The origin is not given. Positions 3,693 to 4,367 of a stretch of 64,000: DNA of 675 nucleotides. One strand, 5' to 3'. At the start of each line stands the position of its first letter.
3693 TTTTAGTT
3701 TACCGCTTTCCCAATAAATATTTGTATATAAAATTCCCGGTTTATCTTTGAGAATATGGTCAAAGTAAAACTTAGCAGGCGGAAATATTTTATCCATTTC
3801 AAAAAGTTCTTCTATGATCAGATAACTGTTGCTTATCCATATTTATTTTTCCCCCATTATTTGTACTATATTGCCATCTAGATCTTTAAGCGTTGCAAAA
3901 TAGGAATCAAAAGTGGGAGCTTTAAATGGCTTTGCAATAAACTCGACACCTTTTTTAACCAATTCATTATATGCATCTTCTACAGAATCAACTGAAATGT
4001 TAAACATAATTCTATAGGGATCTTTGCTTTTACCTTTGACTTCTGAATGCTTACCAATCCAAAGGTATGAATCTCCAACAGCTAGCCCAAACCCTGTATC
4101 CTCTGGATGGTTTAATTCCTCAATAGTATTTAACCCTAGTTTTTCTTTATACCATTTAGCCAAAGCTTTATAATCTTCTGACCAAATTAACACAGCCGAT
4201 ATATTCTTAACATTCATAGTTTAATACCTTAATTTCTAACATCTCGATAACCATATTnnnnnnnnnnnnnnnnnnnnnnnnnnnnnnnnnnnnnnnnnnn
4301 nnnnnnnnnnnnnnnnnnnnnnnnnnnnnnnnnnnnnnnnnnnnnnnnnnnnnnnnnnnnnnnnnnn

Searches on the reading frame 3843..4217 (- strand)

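Call 65: search_protein_families(library=pfam, proteins=[window:3843-4217:-], max_evalue=0.1)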
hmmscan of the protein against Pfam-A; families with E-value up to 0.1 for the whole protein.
window:3843-4217:- (124 aa): 4 families
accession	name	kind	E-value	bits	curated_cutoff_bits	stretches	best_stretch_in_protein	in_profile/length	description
PF00903.31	Glyoxalase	-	4.7e-12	46.8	20.6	1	6-120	2-121/121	Glyoxalase/Bleomycin resistance protein/Dioxygenase superfamily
PF18029.7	Glyoxalase_6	-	0.00038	21.5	23.6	1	13-118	6-103/106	Glyoxalase-like domain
PF12681.13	Glyoxalase_2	-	0.01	16.2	30.1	1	8-120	3-113/118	Glyoxalase-like domain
PF13669.12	Glyoxalase_4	-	0.023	15.4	27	0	74-106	74-106/109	Glyoxalase/Bleomycin resistance protein/Dioxygenase superfamily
